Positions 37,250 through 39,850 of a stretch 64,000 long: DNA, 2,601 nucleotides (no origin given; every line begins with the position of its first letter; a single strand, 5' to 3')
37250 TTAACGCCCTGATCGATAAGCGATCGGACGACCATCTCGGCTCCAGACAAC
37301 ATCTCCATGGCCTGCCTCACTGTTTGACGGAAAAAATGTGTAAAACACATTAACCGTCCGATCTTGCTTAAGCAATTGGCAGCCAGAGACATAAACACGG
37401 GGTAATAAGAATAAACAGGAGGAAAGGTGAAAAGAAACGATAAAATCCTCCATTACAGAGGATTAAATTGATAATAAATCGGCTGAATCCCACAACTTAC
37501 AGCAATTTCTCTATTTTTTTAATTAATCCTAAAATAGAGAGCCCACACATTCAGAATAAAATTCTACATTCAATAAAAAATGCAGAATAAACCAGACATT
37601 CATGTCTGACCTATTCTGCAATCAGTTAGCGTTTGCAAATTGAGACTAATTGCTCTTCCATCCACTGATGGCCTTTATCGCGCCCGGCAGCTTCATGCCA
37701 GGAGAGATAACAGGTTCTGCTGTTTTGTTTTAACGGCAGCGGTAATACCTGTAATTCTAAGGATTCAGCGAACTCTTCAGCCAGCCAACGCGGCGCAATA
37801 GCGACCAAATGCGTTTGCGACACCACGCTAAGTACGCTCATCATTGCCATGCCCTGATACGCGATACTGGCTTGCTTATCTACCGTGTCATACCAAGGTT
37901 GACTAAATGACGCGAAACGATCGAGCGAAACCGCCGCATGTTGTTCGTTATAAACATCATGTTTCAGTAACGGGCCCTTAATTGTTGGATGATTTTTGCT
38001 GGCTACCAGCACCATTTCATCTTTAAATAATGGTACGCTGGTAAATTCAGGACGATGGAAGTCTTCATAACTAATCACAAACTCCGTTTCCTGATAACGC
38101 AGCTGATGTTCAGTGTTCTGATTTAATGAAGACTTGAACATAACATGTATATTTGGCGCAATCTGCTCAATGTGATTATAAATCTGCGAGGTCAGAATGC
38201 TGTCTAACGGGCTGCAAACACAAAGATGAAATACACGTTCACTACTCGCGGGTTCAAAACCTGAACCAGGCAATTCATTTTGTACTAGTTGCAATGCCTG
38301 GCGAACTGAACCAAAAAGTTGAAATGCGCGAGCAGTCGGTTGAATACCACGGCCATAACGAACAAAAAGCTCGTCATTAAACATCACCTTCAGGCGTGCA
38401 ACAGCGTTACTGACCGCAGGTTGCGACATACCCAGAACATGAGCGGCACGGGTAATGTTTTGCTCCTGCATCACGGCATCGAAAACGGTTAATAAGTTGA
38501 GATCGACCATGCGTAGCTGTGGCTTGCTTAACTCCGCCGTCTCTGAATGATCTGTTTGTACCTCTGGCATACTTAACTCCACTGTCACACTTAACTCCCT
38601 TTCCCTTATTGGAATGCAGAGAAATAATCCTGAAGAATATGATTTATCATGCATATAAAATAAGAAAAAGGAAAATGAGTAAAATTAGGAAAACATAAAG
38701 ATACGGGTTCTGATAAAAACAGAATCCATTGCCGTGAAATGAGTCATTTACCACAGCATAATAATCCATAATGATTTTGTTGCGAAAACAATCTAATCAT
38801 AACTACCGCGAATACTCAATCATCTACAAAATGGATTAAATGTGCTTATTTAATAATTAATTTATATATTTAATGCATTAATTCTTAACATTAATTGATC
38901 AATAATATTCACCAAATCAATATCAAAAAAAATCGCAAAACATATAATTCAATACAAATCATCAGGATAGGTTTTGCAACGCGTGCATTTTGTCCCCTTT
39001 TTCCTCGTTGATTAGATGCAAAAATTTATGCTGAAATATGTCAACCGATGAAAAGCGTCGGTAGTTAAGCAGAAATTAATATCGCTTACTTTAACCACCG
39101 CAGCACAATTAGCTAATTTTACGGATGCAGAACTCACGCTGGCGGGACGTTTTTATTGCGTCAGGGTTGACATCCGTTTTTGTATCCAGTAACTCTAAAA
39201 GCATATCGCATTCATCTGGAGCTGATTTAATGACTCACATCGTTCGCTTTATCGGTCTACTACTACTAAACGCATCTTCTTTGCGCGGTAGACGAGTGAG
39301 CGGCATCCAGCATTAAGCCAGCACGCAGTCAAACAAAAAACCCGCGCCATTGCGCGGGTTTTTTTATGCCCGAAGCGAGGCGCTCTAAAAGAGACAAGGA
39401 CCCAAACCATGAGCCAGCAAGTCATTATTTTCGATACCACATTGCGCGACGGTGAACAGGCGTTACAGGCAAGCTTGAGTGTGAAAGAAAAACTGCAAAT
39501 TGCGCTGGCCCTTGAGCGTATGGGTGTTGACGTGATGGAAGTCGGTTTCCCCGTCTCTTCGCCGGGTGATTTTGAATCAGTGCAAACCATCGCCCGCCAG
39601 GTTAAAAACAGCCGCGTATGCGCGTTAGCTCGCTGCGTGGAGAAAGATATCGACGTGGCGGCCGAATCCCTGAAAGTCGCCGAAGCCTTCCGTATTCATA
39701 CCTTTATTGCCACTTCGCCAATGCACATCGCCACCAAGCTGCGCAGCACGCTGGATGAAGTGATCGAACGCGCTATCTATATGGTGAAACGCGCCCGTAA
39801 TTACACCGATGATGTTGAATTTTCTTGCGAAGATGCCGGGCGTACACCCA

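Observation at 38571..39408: leuO-leuL AT-rich control region and leu attenuator with four CUA codons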

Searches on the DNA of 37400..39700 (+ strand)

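Call 3: search_rna_families(source=window, start=37400, end=39700, threshold=evalue, max_evalue=1, show_alignments=3)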
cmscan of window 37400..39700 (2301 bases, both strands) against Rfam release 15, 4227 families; matches with E-value up to 1: 15.
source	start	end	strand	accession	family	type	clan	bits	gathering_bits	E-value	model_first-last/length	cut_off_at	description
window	39216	39365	+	RF00512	Leu_leader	Cis-reg; leader;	-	145.8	50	1.6e-33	1-148/148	no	Leucine operon leader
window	39334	39388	-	RF00512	Leu_leader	Cis-reg; leader;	-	33.9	50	0.00013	1-148/148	no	Leucine operon leader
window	39297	39368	+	RF00506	Thr_leader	Cis-reg; leader;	-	27.6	55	0.018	1-118/118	no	Threonine operon leader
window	39264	39367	+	RF01859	Phe_leader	Cis-reg; leader;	-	25.7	55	0.19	1-125/125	no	Phenylalanine leader peptide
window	39332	39396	-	RF02278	Betaproteobacteria_toxic_sRNA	Gene; sRNA;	-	23.5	50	0.078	1-64/64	no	Betaproteobacteria toxic small RNA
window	39332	39415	-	RF01772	rnk_pseudo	Cis-reg; leader;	-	22.9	55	0.6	1-108/108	no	Pseudomonas rnk leader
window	39330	39364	+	RF02621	BSnc120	Gene; sRNA;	-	21.7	114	0.092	36-70/88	no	Brucella sRNA 120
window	39335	39364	-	RF00506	Thr_leader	Cis-reg; leader;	-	20.9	55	0.69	82-114/118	no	Threonine operon leader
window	39336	39363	-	RF02066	STnc320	Gene; sRNA;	-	20.5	50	0.97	20-47/55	no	Salmonella enterica sRNA STnc320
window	39276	39367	+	RF00513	Trp_leader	Cis-reg; leader;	-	19.8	41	0.81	1-100/100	no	Tryptophan operon leader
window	39051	39115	-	RF04063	MIR2629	Gene; miRNA;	-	19.4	60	0.18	1-66/66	no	MIR2629 microRNA precursor family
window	39044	39108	+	RF04063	MIR2629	Gene; miRNA;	-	18.2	60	0.42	1-66/66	no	MIR2629 microRNA precursor family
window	39332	39400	-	RF02837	anti-hemB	Gene; sRNA;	-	17.5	49.5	0.64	1-81/81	no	Burkholderia RNA 7 (anti-hemB)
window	39329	39367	+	RF02837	anti-hemB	Gene; sRNA;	-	17.3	49.5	0.71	1-81/81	no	Burkholderia RNA 7 (anti-hemB)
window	37558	37665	-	RF02453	ncr952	Gene; sRNA;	-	17.3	100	0.79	1-143/143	no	Bacillus sRNA ncr952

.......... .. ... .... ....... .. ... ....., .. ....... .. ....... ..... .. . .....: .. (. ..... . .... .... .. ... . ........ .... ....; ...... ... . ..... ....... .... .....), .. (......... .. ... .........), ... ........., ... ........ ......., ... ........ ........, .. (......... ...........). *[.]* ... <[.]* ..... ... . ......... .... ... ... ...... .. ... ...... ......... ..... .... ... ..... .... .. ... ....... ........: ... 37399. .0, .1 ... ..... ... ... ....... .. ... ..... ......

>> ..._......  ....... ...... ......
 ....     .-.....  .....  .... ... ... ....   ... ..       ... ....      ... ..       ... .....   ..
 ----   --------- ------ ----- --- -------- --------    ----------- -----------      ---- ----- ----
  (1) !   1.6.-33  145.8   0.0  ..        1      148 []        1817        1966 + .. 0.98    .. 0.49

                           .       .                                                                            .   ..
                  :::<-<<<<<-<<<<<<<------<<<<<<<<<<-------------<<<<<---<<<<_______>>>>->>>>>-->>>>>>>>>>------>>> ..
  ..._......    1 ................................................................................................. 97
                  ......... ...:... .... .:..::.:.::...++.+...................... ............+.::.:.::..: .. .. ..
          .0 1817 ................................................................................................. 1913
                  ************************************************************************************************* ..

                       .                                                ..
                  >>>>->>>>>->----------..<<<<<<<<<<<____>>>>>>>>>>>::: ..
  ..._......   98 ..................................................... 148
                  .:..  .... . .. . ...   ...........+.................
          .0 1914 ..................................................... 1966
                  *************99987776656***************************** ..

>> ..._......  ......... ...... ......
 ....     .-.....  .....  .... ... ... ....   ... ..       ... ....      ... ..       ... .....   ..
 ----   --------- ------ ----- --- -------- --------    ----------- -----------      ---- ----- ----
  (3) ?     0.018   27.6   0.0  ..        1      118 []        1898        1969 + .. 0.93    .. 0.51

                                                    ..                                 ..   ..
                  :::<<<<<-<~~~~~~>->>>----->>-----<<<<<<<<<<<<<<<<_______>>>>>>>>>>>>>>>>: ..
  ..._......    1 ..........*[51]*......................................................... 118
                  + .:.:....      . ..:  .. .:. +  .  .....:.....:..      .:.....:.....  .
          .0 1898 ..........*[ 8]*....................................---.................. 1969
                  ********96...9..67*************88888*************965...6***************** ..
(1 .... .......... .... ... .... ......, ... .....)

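Call 6: search_dna_similar(query=window:38571-39408:+, collection=ecoli_genomes, mode=near, max_rows=20, rows=spread)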
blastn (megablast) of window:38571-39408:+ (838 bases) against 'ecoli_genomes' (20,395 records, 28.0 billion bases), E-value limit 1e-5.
Records with a match: 5400; places in all: 5404; records where one place covers at least 80% of the query: 5379.
Genomes with a match: 5400 of 5426; with a place that covers at least 80% of the query: 5379. Places per genome that has any: lowest 1, median 1, highest 2. On chromosomes: 5401 places; on plasmids: 3.
Best place of each record, by identity: >=99% 3139; 95-99% 2255; 90-95% 6.
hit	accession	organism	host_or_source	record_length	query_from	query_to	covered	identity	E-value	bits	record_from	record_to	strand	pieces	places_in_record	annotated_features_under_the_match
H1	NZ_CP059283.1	Escherichia coli strain SY3626_hybrid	chicken meat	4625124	1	838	100%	100.0%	0e+0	1548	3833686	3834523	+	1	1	leuL: leu operon leader peptide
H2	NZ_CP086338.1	Escherichia coli strain EJN001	Homo sapiens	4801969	1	838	100%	99.5%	0e+0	1526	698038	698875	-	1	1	leuL: leu operon leader peptide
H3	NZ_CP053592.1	Escherichia coli strain NEBExpress_Iq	not applicable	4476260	1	838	100%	99.5%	0e+0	1526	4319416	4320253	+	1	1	leuL: leu operon leader peptide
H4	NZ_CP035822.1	Escherichia coli strain WS4437A-1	Homo sapiens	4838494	1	838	100%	99.5%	0e+0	1526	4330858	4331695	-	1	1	leuL: leu operon leader peptide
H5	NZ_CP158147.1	Escherichia coli strain FDN-24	chicken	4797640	1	838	100%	99.5%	0e+0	1526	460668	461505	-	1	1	leuL: leu operon leader peptide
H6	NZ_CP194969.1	Escherichia coli strain EC28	Homo sapiens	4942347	1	838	100%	99.5%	0e+0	1526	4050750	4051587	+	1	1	leuL: leu operon leader peptide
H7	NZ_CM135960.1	Escherichia coli strain YZB902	Chicken feces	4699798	1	838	100%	99.5%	0e+0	1526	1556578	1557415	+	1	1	leuL: leu operon leader peptide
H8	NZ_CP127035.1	Escherichia coli strain TW10573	Homo sapiens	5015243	1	838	100%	99.4%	0e+0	1520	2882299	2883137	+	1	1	leuL: leu operon leader peptide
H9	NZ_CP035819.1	Escherichia coli strain WS3294A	Homo sapiens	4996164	1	838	100%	99.4%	0e+0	1520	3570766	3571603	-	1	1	leuL: leu operon leader peptide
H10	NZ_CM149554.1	Escherichia coli strain MEI148-20EC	Soil surface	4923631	1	838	100%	99.4%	0e+0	1520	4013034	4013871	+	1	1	leuL: leu operon leader peptide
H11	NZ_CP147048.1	Escherichia coli strain 19M19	municipal wastewater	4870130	1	838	100%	99.3%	0e+0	1515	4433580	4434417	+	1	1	leuL: leu operon leader peptide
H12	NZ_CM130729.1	Escherichia coli strain IAL7250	Homo sapiens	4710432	1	838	100%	98.2%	0e+0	1465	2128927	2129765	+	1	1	leuL: leu operon leader peptide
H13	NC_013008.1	Escherichia coli O157:H7 str. TW14359 strain TW14359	-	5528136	1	838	100%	97.3%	0e+0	1419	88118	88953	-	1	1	leuL: leu operon leader peptide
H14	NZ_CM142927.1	Escherichia coli strain UCPROB-002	Homo sapiens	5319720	1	838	100%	97.1%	0e+0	1413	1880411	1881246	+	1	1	leuL: leu operon leader peptide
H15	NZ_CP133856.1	Escherichia coli strain ES1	Homo sapiens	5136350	1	838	100%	96.7%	0e+0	1391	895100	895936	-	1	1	leuL: leu operon leader peptide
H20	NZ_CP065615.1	Escherichia coli strain FDAARGOS_943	missing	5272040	499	838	41%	98.5%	2e-168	601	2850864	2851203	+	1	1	leuL: leu operon leader peptide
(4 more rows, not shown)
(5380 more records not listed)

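Call 7: get_annotated_region(hit=H1, flank=2500)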
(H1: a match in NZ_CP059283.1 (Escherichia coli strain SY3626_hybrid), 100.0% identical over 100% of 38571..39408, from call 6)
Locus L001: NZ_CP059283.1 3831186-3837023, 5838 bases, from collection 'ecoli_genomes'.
description: Escherichia coli strain SY3626_hybrid chromosome, complete genome
organism: Escherichia coli strain SY3626_hybrid (NCBI taxid 562)
replicon: chromosome; assembly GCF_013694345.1
host: -; source: chicken meat; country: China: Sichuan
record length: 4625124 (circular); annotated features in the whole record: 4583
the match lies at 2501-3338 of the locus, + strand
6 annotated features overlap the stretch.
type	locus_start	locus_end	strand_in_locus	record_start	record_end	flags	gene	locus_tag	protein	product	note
CDS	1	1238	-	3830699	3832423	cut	ilvI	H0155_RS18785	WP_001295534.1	acetolactate synthase 3 large subunit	-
CDS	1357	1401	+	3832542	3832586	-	-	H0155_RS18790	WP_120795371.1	protein YabR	-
CDS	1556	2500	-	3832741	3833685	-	leuO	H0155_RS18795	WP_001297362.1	transcriptional regulator LeuO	-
CDS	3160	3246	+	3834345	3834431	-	leuL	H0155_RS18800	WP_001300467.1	leu operon leader peptide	-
CDS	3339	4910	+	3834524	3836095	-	leuA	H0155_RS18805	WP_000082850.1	2-isopropylmalate synthase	-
CDS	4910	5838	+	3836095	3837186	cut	leuB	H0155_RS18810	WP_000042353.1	3-isopropylmalate dehydrogenase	-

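Call 20: get_annotated_region(hit=H20, flank=4000)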
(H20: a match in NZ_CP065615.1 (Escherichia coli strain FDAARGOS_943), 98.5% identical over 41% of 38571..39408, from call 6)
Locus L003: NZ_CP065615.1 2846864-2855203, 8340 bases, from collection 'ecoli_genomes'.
description: Escherichia coli strain FDAARGOS_943 chromosome, complete genome
organism: Escherichia coli strain FDAARGOS_943 (NCBI taxid 562)
replicon: chromosome; assembly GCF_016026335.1
host: missing; source: missing; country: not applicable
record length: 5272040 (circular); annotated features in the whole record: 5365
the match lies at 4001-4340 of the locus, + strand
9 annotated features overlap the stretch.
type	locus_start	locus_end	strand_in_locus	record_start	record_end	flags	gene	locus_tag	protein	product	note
CDS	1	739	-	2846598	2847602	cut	cra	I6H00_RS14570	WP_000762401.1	catabolite repressor/activator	-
CDS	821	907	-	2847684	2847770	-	-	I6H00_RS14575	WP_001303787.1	fruR/shl operon leader peptide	-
CDS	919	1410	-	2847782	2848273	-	ilvN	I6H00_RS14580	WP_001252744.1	acetolactate synthase small subunit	-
CDS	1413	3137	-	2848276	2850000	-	ilvI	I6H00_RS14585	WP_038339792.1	acetolactate synthase 3 large subunit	-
CDS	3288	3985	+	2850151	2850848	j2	-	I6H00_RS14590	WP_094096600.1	IS1-like element IS1A family transposase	programmed frameshift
CDS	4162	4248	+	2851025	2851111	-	leuL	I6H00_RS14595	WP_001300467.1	leu operon leader peptide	-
CDS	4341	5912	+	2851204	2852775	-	leuA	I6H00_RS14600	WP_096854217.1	2-isopropylmalate synthase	-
CDS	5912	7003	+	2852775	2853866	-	leuB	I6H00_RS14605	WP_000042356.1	3-isopropylmalate dehydrogenase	-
CDS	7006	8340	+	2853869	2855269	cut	leuC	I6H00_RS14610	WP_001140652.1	3-isopropylmalate dehydratase large subunit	-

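Call 21: search_dna_similar(query=window:39205-39370:+, collection=ecoli_genomes, mode=near, max_rows=25, rows=spread)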
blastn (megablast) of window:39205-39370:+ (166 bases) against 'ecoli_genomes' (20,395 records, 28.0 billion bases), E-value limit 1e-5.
Records with a match: 5400; places in all: 5400; records where one place covers at least 80% of the query: 5400.
Genomes with a match: 5400 of 5426; with a place that covers at least 80% of the query: 5400. Places per genome that has any: lowest 1, median 1, highest 1. On chromosomes: 5397 places; on plasmids: 3.
Best place of each record, by identity: >=99% 4876; 95-99% 523; 90-95% 1.
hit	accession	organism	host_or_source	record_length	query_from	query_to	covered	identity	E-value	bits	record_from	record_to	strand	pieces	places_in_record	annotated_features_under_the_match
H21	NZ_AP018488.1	Escherichia coli O157:H7 strain PV15-279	Homo sapiens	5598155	1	166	100%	100.0%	9e-81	307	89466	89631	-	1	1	leuL: leu operon leader peptide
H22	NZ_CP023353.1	Escherichia coli strain 746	canine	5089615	1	166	100%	100.0%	9e-81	307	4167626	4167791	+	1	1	leuL: leu operon leader peptide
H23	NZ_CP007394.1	Escherichia coli strain ST2747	-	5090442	1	166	100%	100.0%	9e-81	307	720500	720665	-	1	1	leuL: leu operon leader peptide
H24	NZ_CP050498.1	Escherichia coli strain RM13322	cattle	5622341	1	166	100%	100.0%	9e-81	307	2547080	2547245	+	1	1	leuL: leu operon leader peptide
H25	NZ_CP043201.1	Escherichia coli O16:H48 strain PG20180059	mouse gut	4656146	1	166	100%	100.0%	9e-81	307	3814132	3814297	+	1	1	leuL: leu operon leader peptide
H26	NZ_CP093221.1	Escherichia coli strain ER2683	Homo sapiens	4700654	1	166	100%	100.0%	9e-81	307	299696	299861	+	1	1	leuL: leu operon leader peptide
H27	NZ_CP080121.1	Escherichia coli strain PK8217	chicken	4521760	1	166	100%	100.0%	9e-81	307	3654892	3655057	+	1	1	leuL: leu operon leader peptide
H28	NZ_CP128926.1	Escherichia coli strain TUM9812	missing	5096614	1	166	100%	100.0%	9e-81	307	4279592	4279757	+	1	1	leuL: leu operon leader peptide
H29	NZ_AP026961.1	Escherichia coli strain EC20-72C-1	Anabas testudineus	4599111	1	166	100%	100.0%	9e-81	307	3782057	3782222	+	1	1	leuL: leu operon leader peptide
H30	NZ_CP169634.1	Escherichia coli str. K-12 substr. MG1655 strain K-12 ...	-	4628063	1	166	100%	100.0%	9e-81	307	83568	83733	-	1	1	leuL: leu operon leader peptide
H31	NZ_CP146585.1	Escherichia coli strain A1.S1.160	Homo sapiens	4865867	1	166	100%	100.0%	9e-81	307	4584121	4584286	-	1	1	leuL: leu operon leader peptide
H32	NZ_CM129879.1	Escherichia coli strain MN06021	seawater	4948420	1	166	100%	100.0%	9e-81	307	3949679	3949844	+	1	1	leuL: leu operon leader peptide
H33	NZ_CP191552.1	Escherichia coli strain CDE6306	patient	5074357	1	166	100%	100.0%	9e-81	307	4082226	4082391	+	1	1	leuL: leu operon leader peptide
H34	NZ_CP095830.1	Escherichia coli strain EC12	avian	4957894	1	166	100%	100.0%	9e-81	307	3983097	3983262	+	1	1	leuL: leu operon leader peptide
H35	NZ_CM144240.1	Escherichia coli strain DG351-2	chicken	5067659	1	166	100%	100.0%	9e-81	307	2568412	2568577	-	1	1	leuL: leu operon leader peptide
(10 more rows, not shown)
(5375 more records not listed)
